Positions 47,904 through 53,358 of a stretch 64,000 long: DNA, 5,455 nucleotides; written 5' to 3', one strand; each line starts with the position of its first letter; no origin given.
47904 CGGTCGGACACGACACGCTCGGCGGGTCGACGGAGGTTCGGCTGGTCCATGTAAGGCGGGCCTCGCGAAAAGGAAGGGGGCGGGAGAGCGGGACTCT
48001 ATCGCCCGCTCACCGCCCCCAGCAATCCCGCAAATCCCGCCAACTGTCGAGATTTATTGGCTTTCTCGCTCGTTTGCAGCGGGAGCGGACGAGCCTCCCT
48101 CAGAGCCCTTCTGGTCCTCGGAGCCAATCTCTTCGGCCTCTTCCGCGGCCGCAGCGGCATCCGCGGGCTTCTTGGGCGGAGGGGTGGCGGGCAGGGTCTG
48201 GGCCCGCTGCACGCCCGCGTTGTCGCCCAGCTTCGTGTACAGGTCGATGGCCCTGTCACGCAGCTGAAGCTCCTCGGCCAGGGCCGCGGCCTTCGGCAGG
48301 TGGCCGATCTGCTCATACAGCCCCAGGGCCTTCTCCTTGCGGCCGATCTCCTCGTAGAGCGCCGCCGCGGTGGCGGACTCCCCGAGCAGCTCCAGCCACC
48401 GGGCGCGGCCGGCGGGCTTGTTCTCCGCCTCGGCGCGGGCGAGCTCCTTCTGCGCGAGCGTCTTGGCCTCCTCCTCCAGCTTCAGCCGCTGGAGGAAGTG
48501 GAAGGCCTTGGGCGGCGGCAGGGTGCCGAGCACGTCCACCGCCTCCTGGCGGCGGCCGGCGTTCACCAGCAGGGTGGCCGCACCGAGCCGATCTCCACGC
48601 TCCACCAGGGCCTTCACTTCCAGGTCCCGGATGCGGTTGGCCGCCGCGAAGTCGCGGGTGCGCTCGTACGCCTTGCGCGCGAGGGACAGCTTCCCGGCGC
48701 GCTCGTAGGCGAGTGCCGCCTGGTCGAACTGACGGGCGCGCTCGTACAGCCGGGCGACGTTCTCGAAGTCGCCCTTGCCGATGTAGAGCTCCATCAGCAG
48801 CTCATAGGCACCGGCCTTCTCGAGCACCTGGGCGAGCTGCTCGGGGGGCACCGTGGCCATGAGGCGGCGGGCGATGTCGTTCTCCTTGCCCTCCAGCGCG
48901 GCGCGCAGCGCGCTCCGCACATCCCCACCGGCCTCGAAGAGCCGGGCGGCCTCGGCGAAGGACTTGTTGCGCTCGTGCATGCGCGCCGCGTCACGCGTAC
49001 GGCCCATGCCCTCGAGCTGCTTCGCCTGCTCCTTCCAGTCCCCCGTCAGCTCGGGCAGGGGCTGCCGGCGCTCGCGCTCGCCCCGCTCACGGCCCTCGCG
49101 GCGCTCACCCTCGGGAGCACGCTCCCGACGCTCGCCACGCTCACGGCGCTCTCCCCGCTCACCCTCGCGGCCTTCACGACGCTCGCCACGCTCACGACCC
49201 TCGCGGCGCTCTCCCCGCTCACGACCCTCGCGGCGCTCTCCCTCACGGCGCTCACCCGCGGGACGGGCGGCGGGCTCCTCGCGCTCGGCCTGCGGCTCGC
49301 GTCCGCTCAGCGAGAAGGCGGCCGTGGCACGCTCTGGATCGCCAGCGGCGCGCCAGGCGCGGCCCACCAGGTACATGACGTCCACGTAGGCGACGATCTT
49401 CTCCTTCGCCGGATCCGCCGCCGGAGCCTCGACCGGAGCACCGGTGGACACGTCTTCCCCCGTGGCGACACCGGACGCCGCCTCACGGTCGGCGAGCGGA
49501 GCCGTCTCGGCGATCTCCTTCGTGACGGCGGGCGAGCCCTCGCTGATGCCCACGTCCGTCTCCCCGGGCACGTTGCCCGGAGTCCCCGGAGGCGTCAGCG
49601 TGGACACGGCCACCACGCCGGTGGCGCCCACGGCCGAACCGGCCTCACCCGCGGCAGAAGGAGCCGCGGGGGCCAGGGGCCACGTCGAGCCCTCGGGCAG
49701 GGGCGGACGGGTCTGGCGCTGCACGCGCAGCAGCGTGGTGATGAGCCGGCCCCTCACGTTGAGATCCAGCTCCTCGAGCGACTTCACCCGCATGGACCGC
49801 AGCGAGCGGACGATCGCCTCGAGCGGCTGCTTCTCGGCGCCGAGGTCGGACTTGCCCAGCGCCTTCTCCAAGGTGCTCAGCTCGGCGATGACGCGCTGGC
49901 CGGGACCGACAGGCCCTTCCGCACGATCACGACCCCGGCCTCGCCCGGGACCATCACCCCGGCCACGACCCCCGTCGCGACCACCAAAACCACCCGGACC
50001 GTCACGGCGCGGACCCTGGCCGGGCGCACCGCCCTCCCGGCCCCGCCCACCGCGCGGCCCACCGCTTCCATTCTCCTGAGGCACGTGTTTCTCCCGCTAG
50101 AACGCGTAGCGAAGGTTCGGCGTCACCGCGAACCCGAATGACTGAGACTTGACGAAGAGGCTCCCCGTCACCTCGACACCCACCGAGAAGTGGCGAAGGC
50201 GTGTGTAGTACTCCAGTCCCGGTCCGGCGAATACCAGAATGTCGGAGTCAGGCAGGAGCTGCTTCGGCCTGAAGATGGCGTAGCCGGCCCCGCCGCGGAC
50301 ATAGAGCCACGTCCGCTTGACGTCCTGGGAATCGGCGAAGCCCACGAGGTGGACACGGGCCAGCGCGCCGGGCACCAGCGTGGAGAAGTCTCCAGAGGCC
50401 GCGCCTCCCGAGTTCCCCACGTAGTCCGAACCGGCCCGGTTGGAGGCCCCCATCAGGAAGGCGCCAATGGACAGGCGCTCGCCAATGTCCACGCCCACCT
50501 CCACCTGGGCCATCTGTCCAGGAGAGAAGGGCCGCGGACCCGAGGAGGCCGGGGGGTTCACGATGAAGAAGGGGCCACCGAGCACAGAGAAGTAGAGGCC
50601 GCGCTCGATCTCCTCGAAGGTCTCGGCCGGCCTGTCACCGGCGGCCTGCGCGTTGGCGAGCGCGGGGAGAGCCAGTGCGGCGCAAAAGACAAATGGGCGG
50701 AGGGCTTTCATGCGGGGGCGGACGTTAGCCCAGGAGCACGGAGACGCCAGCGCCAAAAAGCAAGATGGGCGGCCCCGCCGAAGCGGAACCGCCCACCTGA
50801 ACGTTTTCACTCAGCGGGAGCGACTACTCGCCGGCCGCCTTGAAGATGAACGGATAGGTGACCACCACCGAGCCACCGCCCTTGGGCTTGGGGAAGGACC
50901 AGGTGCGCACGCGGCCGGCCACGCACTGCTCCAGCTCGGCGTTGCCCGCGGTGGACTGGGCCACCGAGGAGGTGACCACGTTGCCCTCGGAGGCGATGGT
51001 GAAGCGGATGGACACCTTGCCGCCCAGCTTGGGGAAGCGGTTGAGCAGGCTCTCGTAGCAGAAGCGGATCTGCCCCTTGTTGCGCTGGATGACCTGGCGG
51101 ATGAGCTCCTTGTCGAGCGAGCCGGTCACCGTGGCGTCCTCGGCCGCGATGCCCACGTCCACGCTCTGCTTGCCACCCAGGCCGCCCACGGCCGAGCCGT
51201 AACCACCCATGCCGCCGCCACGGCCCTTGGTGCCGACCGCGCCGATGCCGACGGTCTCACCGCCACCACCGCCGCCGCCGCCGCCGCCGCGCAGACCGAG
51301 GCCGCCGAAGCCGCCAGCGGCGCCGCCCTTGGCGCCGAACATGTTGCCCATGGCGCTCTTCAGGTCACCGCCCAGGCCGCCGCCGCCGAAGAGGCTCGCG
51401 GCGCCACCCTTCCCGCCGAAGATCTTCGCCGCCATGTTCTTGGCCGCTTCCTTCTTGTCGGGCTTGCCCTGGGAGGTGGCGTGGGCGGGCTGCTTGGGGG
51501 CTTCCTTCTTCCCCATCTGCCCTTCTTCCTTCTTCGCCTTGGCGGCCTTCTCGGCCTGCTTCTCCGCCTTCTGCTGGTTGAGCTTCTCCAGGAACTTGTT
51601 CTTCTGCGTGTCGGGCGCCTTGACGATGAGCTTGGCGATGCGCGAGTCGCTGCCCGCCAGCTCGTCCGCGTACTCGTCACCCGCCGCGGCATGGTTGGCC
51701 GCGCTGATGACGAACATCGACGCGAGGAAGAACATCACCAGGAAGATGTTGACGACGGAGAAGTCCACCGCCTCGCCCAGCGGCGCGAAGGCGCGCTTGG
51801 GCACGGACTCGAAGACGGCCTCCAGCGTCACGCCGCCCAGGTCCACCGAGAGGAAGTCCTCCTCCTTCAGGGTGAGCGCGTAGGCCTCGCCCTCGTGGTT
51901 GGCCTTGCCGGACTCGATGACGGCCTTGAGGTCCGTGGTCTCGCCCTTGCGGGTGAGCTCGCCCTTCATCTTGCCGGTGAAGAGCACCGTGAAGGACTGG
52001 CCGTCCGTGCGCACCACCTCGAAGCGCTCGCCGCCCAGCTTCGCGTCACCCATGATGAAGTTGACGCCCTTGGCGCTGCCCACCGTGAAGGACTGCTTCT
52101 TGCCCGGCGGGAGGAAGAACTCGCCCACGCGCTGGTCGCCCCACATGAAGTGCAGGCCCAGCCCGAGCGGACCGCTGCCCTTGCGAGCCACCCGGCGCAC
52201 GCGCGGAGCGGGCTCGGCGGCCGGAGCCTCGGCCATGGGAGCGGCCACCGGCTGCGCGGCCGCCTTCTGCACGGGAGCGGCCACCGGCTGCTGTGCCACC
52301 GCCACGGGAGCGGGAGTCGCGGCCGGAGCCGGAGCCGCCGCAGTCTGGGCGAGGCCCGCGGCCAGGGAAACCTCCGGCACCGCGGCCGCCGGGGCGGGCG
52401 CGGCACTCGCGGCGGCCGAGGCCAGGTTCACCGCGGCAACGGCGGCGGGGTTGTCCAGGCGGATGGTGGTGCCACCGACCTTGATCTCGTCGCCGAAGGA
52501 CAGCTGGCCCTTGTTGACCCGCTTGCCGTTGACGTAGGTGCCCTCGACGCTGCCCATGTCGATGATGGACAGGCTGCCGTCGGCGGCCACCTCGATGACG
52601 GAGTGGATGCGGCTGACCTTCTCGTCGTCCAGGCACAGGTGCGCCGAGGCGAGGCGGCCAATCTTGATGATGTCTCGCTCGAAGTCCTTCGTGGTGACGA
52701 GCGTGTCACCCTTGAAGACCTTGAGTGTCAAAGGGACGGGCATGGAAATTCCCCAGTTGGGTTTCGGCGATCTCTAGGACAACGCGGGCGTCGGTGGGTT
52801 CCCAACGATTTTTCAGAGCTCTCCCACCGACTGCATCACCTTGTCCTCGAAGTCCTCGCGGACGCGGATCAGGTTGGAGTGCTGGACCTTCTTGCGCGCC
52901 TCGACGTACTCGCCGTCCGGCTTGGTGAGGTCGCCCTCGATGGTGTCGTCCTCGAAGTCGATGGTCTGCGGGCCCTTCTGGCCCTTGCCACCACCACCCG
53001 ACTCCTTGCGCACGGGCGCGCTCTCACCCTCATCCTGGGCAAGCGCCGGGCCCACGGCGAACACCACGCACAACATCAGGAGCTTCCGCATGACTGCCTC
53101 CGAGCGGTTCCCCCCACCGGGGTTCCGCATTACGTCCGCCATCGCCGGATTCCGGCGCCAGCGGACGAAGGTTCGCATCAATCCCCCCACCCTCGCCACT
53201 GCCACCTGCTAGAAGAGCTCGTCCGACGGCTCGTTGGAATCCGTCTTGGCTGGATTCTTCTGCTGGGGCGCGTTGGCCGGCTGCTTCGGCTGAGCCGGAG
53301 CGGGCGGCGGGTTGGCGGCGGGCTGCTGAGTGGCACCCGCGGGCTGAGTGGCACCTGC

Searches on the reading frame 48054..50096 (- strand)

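Call 28: search_protein_families(library=pfam, proteins=[window:48054-50096:-], max_evalue=0.0001)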
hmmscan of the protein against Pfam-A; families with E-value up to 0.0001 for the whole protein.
window:48054-50096:- (680 aa): 2 families
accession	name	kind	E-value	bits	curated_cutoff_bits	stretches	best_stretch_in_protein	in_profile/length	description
PF00637.26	Clathrin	-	1.3e-06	28.6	29.6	0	418-476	73-131/143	Region in Clathrin and VPS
PF24762.1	TPR_IF140-IFT172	-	1.8e-05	24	26.8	0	442-540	280-379/486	IF140/IFT172 TPR domain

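Call 57: search_protein_families(library=ncbifam, proteins=[window:48054-50096:-], max_evalue=0.00001)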
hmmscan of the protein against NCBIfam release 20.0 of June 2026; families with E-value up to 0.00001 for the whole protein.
window:48054-50096:- (680 aa): 0 families

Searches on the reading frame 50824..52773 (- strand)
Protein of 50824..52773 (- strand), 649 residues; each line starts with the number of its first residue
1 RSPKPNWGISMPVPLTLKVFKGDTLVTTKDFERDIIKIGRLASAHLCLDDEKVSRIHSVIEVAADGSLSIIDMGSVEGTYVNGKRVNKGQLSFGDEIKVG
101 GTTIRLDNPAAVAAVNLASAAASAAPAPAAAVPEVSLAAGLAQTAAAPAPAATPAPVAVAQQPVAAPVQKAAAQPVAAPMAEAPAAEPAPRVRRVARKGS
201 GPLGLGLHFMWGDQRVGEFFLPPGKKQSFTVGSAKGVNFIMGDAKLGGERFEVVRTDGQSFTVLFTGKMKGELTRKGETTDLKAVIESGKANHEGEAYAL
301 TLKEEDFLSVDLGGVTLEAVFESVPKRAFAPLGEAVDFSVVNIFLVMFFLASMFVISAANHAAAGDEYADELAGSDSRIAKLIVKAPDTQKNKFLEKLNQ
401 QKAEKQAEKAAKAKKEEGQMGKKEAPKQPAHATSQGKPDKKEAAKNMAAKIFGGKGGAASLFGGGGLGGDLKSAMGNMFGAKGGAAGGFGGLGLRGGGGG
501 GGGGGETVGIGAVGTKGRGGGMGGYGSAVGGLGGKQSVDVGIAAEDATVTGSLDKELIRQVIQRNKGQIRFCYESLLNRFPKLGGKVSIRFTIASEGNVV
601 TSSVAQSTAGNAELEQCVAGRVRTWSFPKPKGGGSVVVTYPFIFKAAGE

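Call 28: search_protein_families(library=pfam, proteins=[window:50824-52773:-], max_evalue=0.0001)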
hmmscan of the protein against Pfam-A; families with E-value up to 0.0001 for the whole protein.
window:50824-52773:- (649 aa): 3 families
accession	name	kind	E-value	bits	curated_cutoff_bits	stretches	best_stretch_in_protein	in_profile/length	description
PF00498.31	FHA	-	4e-15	56.4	20.7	1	36-100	1-67/67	FHA domain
PF16697.10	Yop-YscD_cpl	-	5e-11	43.1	33.2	1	30-107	13-91/94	Inner membrane component of T3SS, cytoplasmic domain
PF03544.19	TonB_C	-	8e-06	26.7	24.6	1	583-645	14-78/79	Gram-negative bacterial TonB protein C-terminal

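Call 57: search_protein_families(library=ncbifam, proteins=[window:50824-52773:-], max_evalue=0.00001)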
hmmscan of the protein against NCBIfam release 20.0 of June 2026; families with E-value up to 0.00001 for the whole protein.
window:50824-52773:- (649 aa): 8 families
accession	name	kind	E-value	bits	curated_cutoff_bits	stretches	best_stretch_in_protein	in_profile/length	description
NF033760.1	gliding_GltG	equivalog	0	1053.4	650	1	11-649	1-650/650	adventurous gliding motility protein GltG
NF033768.1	myxo_SS_tail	domain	9.7e-32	109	40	1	553-645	1-92/92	AgmX/PglI C-terminal domain-containing protein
NF049868.1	FhaB_Rv0019c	equivalog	1.8e-13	50.8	125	1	14-106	66-158/158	FHA domain-containing protein FhaB/FipA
NF041660.2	oxygluDhInhib_OdhI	equivalog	4.5e-12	46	200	1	31-100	53-121/130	oxoglutarate dehydrogenase inhibitor Odhl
NF033761.1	gliding_GltJ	equivalog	4.8e-12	45.8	450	1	549-644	577-671/671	adventurous gliding motility protein GltJ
NF052573.1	HisKinEspAMyxo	equivalog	3.2e-10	38.7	1400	1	38-104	50-116/755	serine histidine kinase EspA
TIGR01352.1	tonB_Cterm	subfamily_domain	1.2e-08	35.1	27.1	1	583-645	12-74/76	TonB family protein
TIGR03354.1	VI_FHA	hypoth_equivalog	3.8e-08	33.6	120.25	1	27-187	17-187/420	type VI secretion system-associated FHA domain protein TagH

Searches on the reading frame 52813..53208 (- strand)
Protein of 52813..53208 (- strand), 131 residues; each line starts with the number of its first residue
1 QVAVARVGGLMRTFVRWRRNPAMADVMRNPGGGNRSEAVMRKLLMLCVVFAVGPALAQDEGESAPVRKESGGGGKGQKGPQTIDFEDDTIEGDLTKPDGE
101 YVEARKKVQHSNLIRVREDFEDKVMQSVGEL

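Call 28: search_protein_families(library=pfam, proteins=[window:52813-53208:-], max_evalue=0.0001)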
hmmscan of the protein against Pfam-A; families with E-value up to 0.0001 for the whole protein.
window:52813-53208:- (131 aa): 0 families

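Call 57: search_protein_families(library=ncbifam, proteins=[window:52813-53208:-], max_evalue=0.00001)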
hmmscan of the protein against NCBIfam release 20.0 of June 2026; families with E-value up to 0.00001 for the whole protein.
window:52813-53208:- (131 aa): 1 family
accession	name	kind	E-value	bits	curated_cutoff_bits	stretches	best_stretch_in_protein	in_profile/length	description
NF033764.1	gliding_CglF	equivalog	2.3e-39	133.3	90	1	41-131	1-88/88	adventurous gliding motility protein CglF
